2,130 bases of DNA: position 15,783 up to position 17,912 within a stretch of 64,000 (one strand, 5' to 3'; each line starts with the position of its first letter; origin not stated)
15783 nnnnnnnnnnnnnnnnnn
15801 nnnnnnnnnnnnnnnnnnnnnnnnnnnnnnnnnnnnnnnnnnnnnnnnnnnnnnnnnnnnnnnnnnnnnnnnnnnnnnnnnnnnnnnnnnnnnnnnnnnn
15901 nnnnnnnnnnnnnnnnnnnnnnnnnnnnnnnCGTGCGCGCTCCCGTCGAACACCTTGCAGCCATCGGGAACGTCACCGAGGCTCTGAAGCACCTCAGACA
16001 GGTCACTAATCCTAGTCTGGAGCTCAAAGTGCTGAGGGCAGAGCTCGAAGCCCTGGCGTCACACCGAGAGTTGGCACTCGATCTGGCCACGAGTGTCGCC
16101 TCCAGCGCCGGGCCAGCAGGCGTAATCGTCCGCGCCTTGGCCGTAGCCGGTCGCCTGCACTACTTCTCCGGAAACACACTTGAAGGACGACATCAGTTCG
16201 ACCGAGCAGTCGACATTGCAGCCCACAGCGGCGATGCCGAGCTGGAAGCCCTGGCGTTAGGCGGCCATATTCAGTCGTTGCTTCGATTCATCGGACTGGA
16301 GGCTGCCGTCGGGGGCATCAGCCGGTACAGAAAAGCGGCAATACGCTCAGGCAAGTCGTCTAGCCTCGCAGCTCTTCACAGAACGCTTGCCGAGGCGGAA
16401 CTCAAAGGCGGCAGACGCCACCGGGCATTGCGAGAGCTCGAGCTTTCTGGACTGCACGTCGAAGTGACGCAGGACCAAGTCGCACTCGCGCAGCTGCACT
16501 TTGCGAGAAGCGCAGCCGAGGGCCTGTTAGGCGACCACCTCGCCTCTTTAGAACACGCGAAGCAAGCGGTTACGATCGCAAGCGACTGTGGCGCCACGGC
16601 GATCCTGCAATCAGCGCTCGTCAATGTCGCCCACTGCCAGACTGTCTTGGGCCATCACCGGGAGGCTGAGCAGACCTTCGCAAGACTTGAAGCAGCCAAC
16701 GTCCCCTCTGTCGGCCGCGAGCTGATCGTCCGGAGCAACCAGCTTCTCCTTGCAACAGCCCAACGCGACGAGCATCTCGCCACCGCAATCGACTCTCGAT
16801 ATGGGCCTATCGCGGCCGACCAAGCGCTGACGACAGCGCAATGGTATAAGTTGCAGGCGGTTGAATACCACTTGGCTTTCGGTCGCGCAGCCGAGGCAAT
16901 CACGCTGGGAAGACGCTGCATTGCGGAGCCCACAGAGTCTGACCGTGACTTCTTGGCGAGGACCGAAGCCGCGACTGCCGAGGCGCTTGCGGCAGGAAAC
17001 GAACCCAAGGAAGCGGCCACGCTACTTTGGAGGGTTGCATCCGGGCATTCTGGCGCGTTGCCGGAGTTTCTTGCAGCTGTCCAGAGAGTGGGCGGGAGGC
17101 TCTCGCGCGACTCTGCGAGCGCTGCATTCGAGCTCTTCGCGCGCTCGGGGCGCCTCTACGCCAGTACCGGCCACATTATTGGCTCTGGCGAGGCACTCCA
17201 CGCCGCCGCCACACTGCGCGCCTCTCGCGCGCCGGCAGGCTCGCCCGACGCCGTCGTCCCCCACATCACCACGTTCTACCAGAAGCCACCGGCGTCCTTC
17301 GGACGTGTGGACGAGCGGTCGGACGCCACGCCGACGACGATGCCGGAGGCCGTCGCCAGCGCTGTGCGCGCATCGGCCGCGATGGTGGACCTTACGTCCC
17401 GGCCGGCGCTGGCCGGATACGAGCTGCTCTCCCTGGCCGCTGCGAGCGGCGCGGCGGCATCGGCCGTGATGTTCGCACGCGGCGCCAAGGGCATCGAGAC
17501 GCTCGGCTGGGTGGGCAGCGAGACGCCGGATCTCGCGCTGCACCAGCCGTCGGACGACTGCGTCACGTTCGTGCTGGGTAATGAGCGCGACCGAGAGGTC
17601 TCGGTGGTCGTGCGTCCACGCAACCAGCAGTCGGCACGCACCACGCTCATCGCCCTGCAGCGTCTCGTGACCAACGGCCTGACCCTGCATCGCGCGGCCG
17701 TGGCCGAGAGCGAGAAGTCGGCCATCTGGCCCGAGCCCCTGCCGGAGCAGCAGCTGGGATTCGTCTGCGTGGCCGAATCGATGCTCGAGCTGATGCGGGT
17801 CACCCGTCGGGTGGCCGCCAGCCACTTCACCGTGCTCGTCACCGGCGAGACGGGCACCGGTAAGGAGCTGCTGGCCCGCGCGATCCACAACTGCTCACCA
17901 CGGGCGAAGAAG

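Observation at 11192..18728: Self-contained sigma-54 / c-di-GMP-linked module around a secreted repeat-tailed subtilase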

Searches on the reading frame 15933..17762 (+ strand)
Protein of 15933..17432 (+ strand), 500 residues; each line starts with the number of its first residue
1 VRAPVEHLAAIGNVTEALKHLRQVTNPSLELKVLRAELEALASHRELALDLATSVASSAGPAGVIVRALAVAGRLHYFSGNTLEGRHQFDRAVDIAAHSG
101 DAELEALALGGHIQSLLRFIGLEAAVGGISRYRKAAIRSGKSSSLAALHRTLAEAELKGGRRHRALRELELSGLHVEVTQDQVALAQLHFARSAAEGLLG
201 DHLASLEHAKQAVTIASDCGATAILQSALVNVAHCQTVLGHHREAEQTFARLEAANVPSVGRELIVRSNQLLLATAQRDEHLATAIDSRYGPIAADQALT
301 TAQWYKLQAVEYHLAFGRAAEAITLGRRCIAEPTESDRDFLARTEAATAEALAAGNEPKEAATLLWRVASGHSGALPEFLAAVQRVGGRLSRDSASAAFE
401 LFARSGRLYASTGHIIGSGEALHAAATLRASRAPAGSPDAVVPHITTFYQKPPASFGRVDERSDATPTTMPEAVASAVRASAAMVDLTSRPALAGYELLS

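Call 28: search_protein_families(library=pfam, proteins=[window:15933-17432:+], max_evalue=10)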
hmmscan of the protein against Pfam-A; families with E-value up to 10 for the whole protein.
window:15933-17432:+ (500 aa): 3 families
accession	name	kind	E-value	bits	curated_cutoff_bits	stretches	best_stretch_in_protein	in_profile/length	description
PF13428.12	TPR_14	-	0.044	14.9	23.5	1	307-333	5-32/44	Tetratricopeptide repeat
PF13424.12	TPR_12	-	0.43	11.3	30.1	1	194-251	11-70/77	Tetratricopeptide repeat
PF07719.23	TPR_2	-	3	8.6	27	0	68-95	3-30/34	Tetratricopeptide repeat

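Call 39: predict_structure(alignment_id=A2)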
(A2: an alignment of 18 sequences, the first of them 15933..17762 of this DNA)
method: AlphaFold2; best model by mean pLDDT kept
length: 610 residues; sequences in the alignment: 18
mean_pLDDT: 81.8   pTM: 0.71
mean pLDDT of the five models: 81.8, 79.5, 76.0, 70.8, 69.3
residues with pLDDT >= 90: 301; 70-90: 190; 50-70: 53; < 50: 66
segments of 3 or more residues with pLDDT < 50: 444-447, 449-488, 592-610
pLDDT, mean of each block of 10 residues (from residue 1): 80 95 91 96 93 94 96 92 94 95 96 91 88 96 96 90 92 95 97 91 95 97 94 93 92 78 90 90 96 87 92 92 94 73 93 94 93 84 91 84 87 80 79 60 48 33 29 36 42 71 68 86 82 84 85 84 71 71 62 41 30
secondary structure, 60 per line:
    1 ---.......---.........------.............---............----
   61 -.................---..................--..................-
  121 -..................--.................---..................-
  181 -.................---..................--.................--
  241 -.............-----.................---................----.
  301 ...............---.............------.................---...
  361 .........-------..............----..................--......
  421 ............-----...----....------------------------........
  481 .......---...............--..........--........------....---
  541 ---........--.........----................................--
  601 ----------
elements in order: H4-10 H14-22 H29-41 H45-56 H62-78 H82-99 H102-119 H122-139 H142-158 H162-179 H182-198 H202-219 H222-238 H242-254 H260-276 H280-295 H300-315 H319-331 H338-354 H358-369 H377-390 H395-412 H415-432 H445-448 H473-487 H491-505 E508-517 E520-527 H534-537 E544-551 E554-562 H567-598

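Call 43: fold_search(model_id=the predicted structure, library=pdb)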
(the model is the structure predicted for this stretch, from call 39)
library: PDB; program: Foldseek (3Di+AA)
matches with E <= 10: 1467; with E <= 0.001: 115
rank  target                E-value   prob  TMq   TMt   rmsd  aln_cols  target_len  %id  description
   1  5l9u_O                9.6e-07  1.00  0.49  0.45   6.1       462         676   15  Model of human Anaphase-promoting complex/Cyclosome (APC/C-CDH1) with a cross linked Ubiquitin variant-substrate-UBE2C (released 2016-09-14)
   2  7t7t_A                1.6e-06  1.00  0.36  0.46  16.8       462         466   14  Structure of TSK/BRU1 bound to histone H3.1 (released 2022-03-30)
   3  8fy3_B                2.4e-06  1.00  0.38  0.43  10.8       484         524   10  Structure of NOT1:NOT10:NOT11 module of the human CCR4-NOT complex (released 2023-07-26)
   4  8fy4_B                6.4e-06  1.00  0.39  0.43  10.8       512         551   12  Structure of NOT1:NOT10:NOT11 module of the chicken CCR4-NOT complex (released 2023-08-30)
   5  6hc2_A                7.2e-06  1.00  0.18  0.28  16.7       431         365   11  Crystal structure of NuMA/LGN hetero-hexamers (released 2019-05-29)
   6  6hc2_C                8.1e-06  1.00  0.18  0.28  16.7       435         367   11  Crystal structure of NuMA/LGN hetero-hexamers (released 2019-05-29)
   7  6hc2_S                8.8e-06  1.00  0.18  0.28  16.4       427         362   11  Crystal structure of NuMA/LGN hetero-hexamers (released 2019-05-29)
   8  6q6g_O                9.2e-06  1.00  0.52  0.46   5.9       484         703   13  Cryo-EM structure of the APC/C-Cdc20-Cdk2-cyclinA2-Cks2 complex, the D1 box class (released 2019-09-11)
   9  3sf4_A                1.0e-05  1.00  0.29  0.45  13.0       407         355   14  Crystal structure of the complex between the conserved cell polarity proteins Inscuteable and LGN (released 2011-11-23)
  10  5g04_O                1.1e-05  1.00  0.51  0.47   6.0       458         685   14  Structure of the human APC-Cdc20-Hsl1 complex (released 2016-05-25)
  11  8hmd_C                1.4e-05  1.00  0.32  0.18  11.4       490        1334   11  base module state 2 of Tetrahymena IFT-A (released 2023-06-14)
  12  7kzp_G                1.4e-05  1.00  0.22  0.23  16.1       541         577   12  Structure of the human Fanconi anaemia Core complex (released 2021-03-10)
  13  9gaw_O                1.5e-05  1.00  0.54  0.48   5.6       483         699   14  High-resolution structure of the Anaphase-promoting complex/cyclosome (APC/C) bound to co-activator Cdh1 (released 2024-08-14)
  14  9hmf_K                1.6e-05  1.00  0.19  0.16  30.0       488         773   11  Periplasmic scaffold of the Campylobacter jejuni flagellar motor (alpha carbon trace) (released 2024-12-25)
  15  5a31_O                1.7e-05  1.00  0.50  0.46   6.0       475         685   15  Structure of the human APC-Cdh1-Hsl1-UbcH10 complex. (released 2015-11-18)
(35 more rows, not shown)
